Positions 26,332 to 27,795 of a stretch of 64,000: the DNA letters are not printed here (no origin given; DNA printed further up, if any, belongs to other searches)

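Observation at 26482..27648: Minimal stand-alone catabolic-type reductive dehalogenase homolog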

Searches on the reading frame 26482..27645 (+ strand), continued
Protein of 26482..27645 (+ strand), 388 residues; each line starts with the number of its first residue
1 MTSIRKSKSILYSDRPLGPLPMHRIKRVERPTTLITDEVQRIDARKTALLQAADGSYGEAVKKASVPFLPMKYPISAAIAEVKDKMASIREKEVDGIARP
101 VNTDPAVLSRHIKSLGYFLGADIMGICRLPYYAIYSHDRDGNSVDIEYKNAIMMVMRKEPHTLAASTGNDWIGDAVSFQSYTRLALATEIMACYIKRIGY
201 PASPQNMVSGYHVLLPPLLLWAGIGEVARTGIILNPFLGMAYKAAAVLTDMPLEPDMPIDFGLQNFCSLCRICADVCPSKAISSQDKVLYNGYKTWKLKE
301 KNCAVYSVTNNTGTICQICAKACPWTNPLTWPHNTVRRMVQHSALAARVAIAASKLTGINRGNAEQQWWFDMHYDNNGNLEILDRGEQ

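Call 9: find_encoding_contigs(protein=P0001, flank=10000, max_places=6)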
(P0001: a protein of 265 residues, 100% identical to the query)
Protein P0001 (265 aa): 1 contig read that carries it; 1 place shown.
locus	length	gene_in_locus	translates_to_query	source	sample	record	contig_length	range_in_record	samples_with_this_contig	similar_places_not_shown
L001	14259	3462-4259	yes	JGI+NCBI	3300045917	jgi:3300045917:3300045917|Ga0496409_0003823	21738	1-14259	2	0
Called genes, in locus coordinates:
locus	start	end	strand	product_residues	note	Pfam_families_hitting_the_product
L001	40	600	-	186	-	PF02826:2-Hacid_dh_C, PF03446:NAD_binding_2 (weak), PF03807:F420_oxidored (faint)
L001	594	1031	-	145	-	-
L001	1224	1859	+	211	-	-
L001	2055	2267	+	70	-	-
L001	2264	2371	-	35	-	-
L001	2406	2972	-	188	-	PF11667:DUF3267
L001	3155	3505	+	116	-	-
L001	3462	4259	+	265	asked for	PF12838:Fer4_7, PF13484:Fer4_16 (weak)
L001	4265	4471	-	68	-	PF12844:HTH_19 (weak), PF13560:HTH_31 (weak), PF01381:HTH_3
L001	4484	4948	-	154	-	-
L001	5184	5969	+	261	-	PF00990:GGDEF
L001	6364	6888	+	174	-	PF13487:HD_5, PF01966:HD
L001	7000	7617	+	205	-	PF01544:CorA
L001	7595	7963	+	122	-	PF01544:CorA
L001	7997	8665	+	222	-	PF02592:Vut_1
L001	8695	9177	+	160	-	PF01927:Mut7-C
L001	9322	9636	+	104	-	PF03853:YjeF_N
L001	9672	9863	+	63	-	PF03853:YjeF_N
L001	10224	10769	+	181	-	PF01256:Carb_kinase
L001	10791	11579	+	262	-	PF03309:Pan_kinase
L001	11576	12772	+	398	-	PF02441:Flavoprotein, PF04127:DFP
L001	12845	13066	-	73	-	-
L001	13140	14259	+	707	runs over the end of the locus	PF00133:tRNA-synt_1, PF13603:tRNA-synt_1_2 (weak), PF09334:tRNA-synt_1g (weak), PF08264:Anticodon_1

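Call 20: find_related_loci(query=A1, collection=genome_contigs, flank=8000)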
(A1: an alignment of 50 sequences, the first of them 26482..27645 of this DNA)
Query A1 (388 aa) in genome_contigs; peptide patterns used: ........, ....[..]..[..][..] (x = any residue, [..] = any of these).
168 stretches matched a pattern; 104 encode a relative of the query (tblastn E <= 1e-3); the best 80 are kept; 80 distinct loci.
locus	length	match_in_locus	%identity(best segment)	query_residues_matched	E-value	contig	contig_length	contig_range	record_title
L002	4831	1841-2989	62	1-382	9e-176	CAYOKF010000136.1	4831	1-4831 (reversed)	MAG TPA_asm: uncultured Dehalococcoidaceae bacterium isolate binchicken_co334_148 genome assembly, contig: NODE_36225_le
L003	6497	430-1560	63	6-382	8e-169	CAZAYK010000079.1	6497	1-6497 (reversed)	MAG TPA_asm: uncultured Dehalococcoidaceae bacterium isolate binchicken_co19_651 genome assembly, contig: NODE_20925_len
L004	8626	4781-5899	55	5-374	2e-142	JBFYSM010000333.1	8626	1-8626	MAG: Chloroflexota bacterium isolate PPR_0240 k121_1351501, whole genome shotgun sequence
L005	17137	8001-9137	55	1-376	5e-140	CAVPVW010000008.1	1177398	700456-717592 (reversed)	MAG: uncultured Chloroflexia bacterium isolate MFD00032.bin.2.128 genome assembly, contig: contig_6814, whole genome sho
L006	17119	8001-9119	57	7-376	4e-138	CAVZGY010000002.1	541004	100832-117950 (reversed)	MAG: uncultured Chloroflexia bacterium isolate MFD04716.bin.1.280 genome assembly, contig: contig_12394, whole genome sh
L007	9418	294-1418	55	3-374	4e-138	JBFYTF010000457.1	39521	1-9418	MAG: Anaerolineae bacterium isolate PPR_0259 PPR_0259._bin.108.fa_k121_2555213, whole genome shotgun sequence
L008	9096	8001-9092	56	1-361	9e-137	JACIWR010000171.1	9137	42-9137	MAG: Anaerolineae bacterium isolate MAG-31 Anaerolineae_A3_bin18_Scaffold_171, whole genome shotgun sequence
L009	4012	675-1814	54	7-383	1e-139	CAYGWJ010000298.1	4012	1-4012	MAG TPA_asm: uncultured Anaerolineae bacterium isolate ERP119294_co2_411 genome assembly, contig: k141_1331312, whole ge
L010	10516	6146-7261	56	6-374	2e-136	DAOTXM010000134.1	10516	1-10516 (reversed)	MAG TPA_asm: Anaerolineales bacterium isolate H21_254 k133_1442397, whole genome shotgun sequence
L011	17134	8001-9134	56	3-377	1e-136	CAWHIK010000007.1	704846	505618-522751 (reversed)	MAG: uncultured Chloroflexia bacterium isolate MFD02979.bin.1.154 genome assembly, contig: contig_53246, whole genome sh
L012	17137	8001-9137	54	3-378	4e-136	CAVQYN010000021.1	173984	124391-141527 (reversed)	MAG: uncultured Chloroflexia bacterium isolate MFD00032.bin.2.221 genome assembly, contig: contig_41783, whole genome sh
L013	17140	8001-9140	54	1-377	1e-135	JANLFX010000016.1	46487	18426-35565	MAG: Anaerolineae bacterium isolate A05DMB24 NODE_16_length_46487_cov_9.884692, whole genome shotgun sequence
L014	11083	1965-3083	55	9-382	4e-135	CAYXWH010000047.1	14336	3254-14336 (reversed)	MAG TPA_asm: uncultured Dehalococcoidaceae bacterium isolate binchicken_co334_258 genome assembly, contig: NODE_7426_len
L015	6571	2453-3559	56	9-374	2e-134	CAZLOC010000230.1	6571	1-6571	MAG TPA_asm: uncultured Anaerolineaceae bacterium isolate binchicken_co234_131 genome assembly, contig: NODE_11168_lengt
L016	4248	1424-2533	54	8-374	2e-136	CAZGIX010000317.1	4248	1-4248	MAG TPA_asm: uncultured Anaerolineaceae bacterium isolate binchicken_co259_18 genome assembly, contig: NODE_25709_length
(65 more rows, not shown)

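Call 35: predict_structure(alignment_id=A1)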
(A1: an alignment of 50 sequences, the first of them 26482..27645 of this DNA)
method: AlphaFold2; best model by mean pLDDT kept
length: 388 residues; sequences in the alignment: 50
mean_pLDDT: 70.3   pTM: 0.76
mean pLDDT of the five models: 70.3, 65.4, 59.2, 56.9, 56.9
residues with pLDDT >= 90: 30; 70-90: 190; 50-70: 116; < 50: 52
segments of 3 or more residues with pLDDT < 50: 1-20, 22-25, 29-37, 228-238, 329-331
pLDDT, mean of each block of 10 residues (from residue 1): 34 41 49 49 79 89 79 81 76 59 84 91 86 80 84 85 76 79 88 89 70 70 52 45 85 79 63 76 70 66 81 66 56 53 67 65 68 68 59
secondary structure, 60 per line:
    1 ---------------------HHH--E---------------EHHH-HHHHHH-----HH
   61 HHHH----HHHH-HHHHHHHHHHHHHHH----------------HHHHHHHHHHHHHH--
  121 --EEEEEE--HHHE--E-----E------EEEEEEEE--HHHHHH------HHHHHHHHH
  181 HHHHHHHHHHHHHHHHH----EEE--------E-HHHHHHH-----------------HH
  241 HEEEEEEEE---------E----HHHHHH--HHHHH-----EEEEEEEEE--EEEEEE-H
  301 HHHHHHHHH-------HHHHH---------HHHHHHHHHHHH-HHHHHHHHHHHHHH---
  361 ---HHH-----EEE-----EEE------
elements in order: H48-53 H59-64 H69-72 H74-88 H105-118 E123-128 E150-157 H160-165 H172-197 E202-204 H215-221 E242-249 H264-269 H272-276 E282-290 E293-298 H300-309 H317-321 H331-342 H344-357 E372-374 E380-382

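Call 38: fold_search(model_id=the predicted structure, library=pdb)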
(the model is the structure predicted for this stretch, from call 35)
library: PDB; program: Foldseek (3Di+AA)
matches with E <= 10: 111; with E <= 0.001: 46
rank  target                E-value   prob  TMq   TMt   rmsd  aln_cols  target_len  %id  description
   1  6zxu_C                3.9e-25  1.00  0.82  0.48   3.6       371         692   34  Catabolic reductive dehalogenase NpRdhA, N-terminally tagged. (released 2020-09-16)
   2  6zxx_B                3.9e-25  1.00  0.82  0.47   3.6       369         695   34  Catabolic reductive dehalogenase NpRdhA, N-terminally tagged. (released 2020-09-16)
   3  6zy0_A                4.8e-25  1.00  0.83  0.47   3.7       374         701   33  Catabolic reductive dehalogenase NpRdhA, N-terminally tagged, K488Q variant (released 2020-09-16)
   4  6zy1_C                5.1e-25  1.00  0.82  0.48   3.8       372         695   34  Catabolic reductive dehalogenase NpRdhA, N-terminally tagged in complex with 3-bromo-4-hydroxybenzoic acid (released 2020-09-16)
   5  6zy1_B                5.9e-25  1.00  0.82  0.48   3.6       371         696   34  Catabolic reductive dehalogenase NpRdhA, N-terminally tagged in complex with 3-bromo-4-hydroxybenzoic acid (released 2020-09-16)
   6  6zxx_C                5.9e-25  1.00  0.82  0.47   3.5       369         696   34  Catabolic reductive dehalogenase NpRdhA, N-terminally tagged. (released 2020-09-16)
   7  6zy0_B                6.3e-25  1.00  0.82  0.47   3.8       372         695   33  Catabolic reductive dehalogenase NpRdhA, N-terminally tagged, K488Q variant (released 2020-09-16)
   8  6zxx_A                6.6e-25  1.00  0.82  0.47   3.6       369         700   34  Catabolic reductive dehalogenase NpRdhA, N-terminally tagged. (released 2020-09-16)
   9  6zxu_A                1.3e-24  1.00  0.83  0.47   3.8       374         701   34  Catabolic reductive dehalogenase NpRdhA, N-terminally tagged. (released 2020-09-16)
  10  4ras_B                1.5e-24  1.00  0.82  0.48   3.6       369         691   34  Reductive dehalogenase structure suggests a mechanism for B12-dependent dehalogenation (released 2014-10-15)
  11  6zxu_B                2.1e-24  1.00  0.83  0.48   3.8       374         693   34  Catabolic reductive dehalogenase NpRdhA, N-terminally tagged. (released 2020-09-16)
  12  6zy0_C                2.8e-24  1.00  0.82  0.47   3.7       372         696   34  Catabolic reductive dehalogenase NpRdhA, N-terminally tagged, K488Q variant (released 2020-09-16)
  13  4ras_A                3.9e-24  1.00  0.82  0.47   3.6       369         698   34  Reductive dehalogenase structure suggests a mechanism for B12-dependent dehalogenation (released 2014-10-15)
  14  4ras_C                9.3e-24  1.00  0.82  0.47   3.6       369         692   34  Reductive dehalogenase structure suggests a mechanism for B12-dependent dehalogenation (released 2014-10-15)
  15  8q4h_A                5.6e-15  1.00  0.55  0.43  10.7       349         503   22  a membrane-bound menaquinol:organohalide oxidoreductase complex RDH complex (released 2023-10-18)
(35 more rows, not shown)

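Call 56: find_encoding_contigs(protein=P0104, flank=8000, max_places=2)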
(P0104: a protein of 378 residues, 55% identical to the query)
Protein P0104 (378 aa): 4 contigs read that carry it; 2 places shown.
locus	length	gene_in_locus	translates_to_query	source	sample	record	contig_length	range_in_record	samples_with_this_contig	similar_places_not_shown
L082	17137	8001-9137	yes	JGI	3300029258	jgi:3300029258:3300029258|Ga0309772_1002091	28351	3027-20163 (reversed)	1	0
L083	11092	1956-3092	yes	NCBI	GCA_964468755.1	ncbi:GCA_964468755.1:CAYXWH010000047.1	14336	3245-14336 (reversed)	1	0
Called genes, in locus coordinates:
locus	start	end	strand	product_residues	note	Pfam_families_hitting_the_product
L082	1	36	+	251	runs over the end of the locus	PF01144:CoA_trans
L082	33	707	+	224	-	PF01144:CoA_trans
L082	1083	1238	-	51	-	-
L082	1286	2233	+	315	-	PF03480:DctP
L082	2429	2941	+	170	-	PF04290:DctQ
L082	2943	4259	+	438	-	PF06808:DctM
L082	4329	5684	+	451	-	PF02550:AcetylCoA_hydro (faint), PF13336:AcetylCoA_hyd_C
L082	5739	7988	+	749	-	PF04879:Molybdop_Fe4S4, PF00384:Molybdopterin, PF01568:Molydop_binding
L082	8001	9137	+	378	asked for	PF00037:Fer4 (faint), PF12838:Fer4_7, PF13484:Fer4_16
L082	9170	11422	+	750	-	PF04879:Molybdop_Fe4S4, PF00384:Molybdopterin, PF01568:Molydop_binding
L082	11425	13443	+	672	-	PF13187:Fer4_9 (weak), PF13247:Fer4_11, PF14691:Fer4_20, PF07992:Pyr_redox_2, PF12831:FAD_oxidored (weak), PF13450:NAD_binding_8 (weak), PF13738:Pyr_redox_3, PF13247:Fer4_11, +7 more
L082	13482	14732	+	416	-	PF01321:Creatinase_N, PF00557:Peptidase_M24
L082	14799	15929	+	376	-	PF13486:Dehalogenase (faint), PF12838:Fer4_7 (weak), PF13484:Fer4_16, PF13534:Fer4_17 (faint)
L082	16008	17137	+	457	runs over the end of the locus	PF01979:Amidohydro_1, PF07969:Amidohydro_3 (faint), PF12890:DHOase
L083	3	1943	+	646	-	?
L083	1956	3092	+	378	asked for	PF00037:Fer4 (faint), PF12838:Fer4_7, PF13484:Fer4_16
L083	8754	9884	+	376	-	PF13486:Dehalogenase (faint), PF12838:Fer4_7 (weak), PF13484:Fer4_16, PF13534:Fer4_17 (faint)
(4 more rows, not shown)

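Call 57: find_encoding_contigs(protein=P0113, flank=8000, max_places=2)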
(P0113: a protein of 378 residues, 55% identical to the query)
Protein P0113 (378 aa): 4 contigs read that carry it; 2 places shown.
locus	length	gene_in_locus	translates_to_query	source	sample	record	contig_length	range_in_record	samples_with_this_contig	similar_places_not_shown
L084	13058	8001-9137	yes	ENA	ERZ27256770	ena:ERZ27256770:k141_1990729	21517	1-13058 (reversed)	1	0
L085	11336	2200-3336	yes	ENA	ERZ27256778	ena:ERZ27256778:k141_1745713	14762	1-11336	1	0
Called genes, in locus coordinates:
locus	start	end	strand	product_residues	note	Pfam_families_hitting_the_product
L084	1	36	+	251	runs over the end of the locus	PF01144:CoA_trans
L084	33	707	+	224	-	PF01144:CoA_trans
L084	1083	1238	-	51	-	-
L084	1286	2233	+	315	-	PF03480:DctP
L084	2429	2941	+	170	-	PF04290:DctQ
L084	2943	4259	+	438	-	PF06808:DctM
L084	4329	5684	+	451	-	PF02550:AcetylCoA_hydro (faint), PF13336:AcetylCoA_hyd_C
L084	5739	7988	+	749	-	PF04879:Molybdop_Fe4S4, PF00384:Molybdopterin, PF01568:Molydop_binding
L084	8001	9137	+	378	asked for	PF00037:Fer4 (faint), PF12838:Fer4_7, PF13484:Fer4_16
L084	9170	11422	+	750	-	PF04879:Molybdop_Fe4S4, PF00384:Molybdopterin, PF01568:Molydop_binding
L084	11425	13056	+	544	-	?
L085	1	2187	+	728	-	?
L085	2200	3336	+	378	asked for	PF00037:Fer4 (faint), PF12838:Fer4_7, PF13484:Fer4_16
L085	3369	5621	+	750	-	PF04879:Molybdop_Fe4S4, PF00384:Molybdopterin, PF01568:Molydop_binding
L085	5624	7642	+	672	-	PF13187:Fer4_9 (weak), PF13247:Fer4_11, PF14691:Fer4_20, PF07992:Pyr_redox_2, PF12831:FAD_oxidored (weak), PF13450:NAD_binding_8 (weak), PF13738:Pyr_redox_3, PF13247:Fer4_11, +7 more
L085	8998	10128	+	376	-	PF13486:Dehalogenase (faint), PF12838:Fer4_7 (weak), PF13484:Fer4_16, PF13534:Fer4_17 (faint)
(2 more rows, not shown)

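Call 58: find_encoding_contigs(protein=P0032, flank=8000, max_places=2)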
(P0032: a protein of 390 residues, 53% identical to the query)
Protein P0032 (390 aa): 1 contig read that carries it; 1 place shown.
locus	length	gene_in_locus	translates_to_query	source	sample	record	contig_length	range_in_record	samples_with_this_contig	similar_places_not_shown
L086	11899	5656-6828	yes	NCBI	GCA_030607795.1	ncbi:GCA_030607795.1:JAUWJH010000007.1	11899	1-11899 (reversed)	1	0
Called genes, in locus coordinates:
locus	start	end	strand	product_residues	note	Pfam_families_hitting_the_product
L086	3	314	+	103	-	?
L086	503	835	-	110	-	PF07883:Cupin_2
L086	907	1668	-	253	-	PF02826:2-Hacid_dh_C (faint), PF00106:adh_short, PF08659:KR, PF13561:adh_short_C2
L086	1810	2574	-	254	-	PF04199:Cyclase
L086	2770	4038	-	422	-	PF04015:DUF362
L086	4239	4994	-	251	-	PF04199:Cyclase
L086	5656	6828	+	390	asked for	PF00037:Fer4 (faint), PF12838:Fer4_7, PF13484:Fer4_16 (weak)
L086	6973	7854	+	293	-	PF01680:SOR_SNZ, PF05690:ThiG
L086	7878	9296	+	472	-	PF19568:Spore_III_AA, PF13604:AAA_30 (weak), PF20720:nSTAND3 (weak), PF00004:AAA (weak), PF03266:NTPase_1 (faint), PF25516:PTPase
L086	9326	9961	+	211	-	PF02223:Thymidylate_kin, PF13521:AAA_28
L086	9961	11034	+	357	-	PF03054:tRNA_Me_trans, PF20259:tRNA_Me_trans_M, PF20258:tRNA_Me_trans_C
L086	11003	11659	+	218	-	PF01351:RNase_HII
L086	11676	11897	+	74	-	?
